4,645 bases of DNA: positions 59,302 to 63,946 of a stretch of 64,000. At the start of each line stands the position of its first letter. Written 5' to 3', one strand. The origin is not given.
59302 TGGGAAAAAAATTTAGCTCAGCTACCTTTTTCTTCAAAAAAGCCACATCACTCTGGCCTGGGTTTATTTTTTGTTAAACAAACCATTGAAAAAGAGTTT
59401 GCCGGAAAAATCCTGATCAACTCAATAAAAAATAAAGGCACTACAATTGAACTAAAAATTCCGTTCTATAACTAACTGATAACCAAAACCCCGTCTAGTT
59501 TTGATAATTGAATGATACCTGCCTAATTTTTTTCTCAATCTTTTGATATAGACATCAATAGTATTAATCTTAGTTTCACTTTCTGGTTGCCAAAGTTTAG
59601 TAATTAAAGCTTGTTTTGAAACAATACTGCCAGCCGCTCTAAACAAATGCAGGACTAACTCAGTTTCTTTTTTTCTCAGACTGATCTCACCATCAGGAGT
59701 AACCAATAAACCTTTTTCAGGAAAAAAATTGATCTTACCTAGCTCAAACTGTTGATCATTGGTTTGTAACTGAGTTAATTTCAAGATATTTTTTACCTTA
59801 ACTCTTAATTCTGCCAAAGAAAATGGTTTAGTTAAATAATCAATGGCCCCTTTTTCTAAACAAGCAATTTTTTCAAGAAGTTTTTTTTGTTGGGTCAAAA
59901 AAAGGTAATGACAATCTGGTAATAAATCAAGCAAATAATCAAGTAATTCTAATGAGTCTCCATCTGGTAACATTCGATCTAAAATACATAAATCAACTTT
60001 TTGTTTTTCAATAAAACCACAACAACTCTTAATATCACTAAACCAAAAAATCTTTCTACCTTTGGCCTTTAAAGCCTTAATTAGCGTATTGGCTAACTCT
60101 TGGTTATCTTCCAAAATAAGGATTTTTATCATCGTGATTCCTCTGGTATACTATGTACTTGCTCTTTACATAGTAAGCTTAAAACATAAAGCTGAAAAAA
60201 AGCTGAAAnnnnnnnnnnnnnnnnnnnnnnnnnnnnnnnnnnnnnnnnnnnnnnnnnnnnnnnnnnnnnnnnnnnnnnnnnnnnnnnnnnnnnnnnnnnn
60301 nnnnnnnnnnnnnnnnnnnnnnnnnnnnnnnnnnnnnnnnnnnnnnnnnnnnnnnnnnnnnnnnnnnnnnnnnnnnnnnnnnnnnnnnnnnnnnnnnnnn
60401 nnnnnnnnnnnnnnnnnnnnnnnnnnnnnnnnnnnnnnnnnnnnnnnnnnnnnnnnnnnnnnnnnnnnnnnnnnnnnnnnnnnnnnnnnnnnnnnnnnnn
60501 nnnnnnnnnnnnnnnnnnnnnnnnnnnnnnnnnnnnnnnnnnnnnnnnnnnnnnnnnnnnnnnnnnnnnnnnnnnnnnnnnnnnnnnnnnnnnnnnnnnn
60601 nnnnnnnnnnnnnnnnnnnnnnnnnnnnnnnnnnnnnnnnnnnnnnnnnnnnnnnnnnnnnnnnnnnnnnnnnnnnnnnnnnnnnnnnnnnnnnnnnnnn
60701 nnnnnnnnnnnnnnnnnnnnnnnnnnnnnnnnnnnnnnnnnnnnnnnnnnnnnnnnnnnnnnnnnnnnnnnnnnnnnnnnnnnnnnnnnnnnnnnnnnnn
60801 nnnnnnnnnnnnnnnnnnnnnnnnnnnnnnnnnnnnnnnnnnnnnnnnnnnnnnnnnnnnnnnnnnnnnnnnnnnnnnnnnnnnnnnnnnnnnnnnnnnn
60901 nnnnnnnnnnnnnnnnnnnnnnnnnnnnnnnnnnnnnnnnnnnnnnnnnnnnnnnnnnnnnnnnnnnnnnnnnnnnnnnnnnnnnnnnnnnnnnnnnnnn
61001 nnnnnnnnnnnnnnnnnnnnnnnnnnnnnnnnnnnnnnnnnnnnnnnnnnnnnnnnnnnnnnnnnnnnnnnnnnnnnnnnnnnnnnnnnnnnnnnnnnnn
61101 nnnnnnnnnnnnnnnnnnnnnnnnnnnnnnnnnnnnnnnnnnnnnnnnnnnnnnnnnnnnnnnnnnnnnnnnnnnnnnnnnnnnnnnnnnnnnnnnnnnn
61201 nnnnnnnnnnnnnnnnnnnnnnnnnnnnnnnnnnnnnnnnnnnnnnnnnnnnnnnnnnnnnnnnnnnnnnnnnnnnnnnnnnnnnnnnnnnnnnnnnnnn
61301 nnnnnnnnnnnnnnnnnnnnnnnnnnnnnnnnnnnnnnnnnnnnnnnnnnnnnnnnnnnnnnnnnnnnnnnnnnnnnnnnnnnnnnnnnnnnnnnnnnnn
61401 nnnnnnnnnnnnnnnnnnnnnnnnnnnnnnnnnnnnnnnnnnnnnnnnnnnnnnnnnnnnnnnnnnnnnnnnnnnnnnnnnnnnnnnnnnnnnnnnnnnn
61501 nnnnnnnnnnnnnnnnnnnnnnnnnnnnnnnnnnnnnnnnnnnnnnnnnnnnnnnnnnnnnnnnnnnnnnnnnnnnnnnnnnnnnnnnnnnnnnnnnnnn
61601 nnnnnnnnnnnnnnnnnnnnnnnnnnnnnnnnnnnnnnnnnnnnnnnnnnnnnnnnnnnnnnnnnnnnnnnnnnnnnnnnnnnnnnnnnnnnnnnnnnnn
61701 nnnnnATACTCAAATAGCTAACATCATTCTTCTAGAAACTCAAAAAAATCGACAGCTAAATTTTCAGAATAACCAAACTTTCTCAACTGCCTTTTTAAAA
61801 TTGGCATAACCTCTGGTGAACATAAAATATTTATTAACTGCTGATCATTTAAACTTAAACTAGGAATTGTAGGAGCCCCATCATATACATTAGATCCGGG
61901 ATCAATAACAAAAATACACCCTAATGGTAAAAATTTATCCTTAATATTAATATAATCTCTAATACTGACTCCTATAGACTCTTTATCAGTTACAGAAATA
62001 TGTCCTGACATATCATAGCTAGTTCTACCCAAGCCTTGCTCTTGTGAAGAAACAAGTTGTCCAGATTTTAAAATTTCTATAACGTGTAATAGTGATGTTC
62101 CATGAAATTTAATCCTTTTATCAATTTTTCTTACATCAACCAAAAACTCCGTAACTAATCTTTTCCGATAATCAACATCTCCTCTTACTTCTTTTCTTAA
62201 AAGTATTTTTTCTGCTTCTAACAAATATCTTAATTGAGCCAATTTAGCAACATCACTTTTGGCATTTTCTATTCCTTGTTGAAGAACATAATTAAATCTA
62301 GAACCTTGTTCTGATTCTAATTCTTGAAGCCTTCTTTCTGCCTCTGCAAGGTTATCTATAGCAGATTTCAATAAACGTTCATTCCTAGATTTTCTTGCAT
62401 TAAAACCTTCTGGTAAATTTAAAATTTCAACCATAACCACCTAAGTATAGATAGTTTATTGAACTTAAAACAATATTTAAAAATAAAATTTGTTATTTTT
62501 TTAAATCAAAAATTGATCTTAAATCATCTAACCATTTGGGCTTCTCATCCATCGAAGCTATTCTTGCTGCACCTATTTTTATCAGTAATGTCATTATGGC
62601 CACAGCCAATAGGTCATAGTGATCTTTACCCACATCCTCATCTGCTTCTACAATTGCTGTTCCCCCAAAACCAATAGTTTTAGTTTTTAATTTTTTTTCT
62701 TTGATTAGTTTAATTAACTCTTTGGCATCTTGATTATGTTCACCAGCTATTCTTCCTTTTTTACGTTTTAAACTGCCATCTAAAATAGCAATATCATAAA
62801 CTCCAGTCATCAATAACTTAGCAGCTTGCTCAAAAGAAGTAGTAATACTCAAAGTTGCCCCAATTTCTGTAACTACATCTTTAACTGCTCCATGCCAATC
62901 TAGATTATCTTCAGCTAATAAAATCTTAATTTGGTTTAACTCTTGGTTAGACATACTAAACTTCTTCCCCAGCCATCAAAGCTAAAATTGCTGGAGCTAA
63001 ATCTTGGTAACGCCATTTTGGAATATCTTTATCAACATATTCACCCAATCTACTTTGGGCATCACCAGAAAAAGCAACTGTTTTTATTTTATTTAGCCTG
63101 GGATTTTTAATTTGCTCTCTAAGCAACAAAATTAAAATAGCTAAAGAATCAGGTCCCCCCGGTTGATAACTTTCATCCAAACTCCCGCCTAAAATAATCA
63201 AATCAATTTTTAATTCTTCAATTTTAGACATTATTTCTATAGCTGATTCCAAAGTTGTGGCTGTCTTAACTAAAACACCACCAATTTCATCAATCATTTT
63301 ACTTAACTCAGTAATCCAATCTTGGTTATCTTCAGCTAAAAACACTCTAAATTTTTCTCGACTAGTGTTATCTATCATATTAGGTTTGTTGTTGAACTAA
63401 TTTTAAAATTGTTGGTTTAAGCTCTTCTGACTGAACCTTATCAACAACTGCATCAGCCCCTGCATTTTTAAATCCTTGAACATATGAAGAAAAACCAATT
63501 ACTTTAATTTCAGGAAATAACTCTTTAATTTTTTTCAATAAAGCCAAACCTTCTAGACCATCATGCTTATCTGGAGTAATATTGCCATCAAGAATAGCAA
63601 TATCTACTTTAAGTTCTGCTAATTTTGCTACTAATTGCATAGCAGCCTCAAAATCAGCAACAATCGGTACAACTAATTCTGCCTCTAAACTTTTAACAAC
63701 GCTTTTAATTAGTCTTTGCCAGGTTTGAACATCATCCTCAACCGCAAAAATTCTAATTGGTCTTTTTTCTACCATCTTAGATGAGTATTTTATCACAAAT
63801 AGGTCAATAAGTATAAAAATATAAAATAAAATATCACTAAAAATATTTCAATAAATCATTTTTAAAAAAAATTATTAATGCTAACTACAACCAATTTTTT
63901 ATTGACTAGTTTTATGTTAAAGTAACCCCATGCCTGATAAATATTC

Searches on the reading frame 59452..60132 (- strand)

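Call 69: search_protein_families(library=pfam, proteins=[window:59452-60132:-], max_evalue=0.0001)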
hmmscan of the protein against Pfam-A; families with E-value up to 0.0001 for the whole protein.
window:59452-60132:- (226 aa): 2 families
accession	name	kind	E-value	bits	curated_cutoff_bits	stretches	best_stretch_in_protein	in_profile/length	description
PF00486.34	Trans_reg_C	-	1e-19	70.8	26.2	1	149-220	3-77/77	Transcriptional regulatory protein, C terminal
PF00072.30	Response_reg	-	1.4e-18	67.5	30.2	1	4-113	1-110/111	Response regulator receiver domain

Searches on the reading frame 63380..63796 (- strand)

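Call 30: search_protein_families(library=pfam, proteins=[window:63380-63796:-], max_evalue=0.0001)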
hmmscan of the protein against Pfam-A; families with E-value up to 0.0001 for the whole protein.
window:63380-63796:- (138 aa): 1 family
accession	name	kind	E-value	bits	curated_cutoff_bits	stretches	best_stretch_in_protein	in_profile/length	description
PF00072.30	Response_reg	-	2.2e-07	31.5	30.2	1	19-123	4-103/111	Response regulator receiver domain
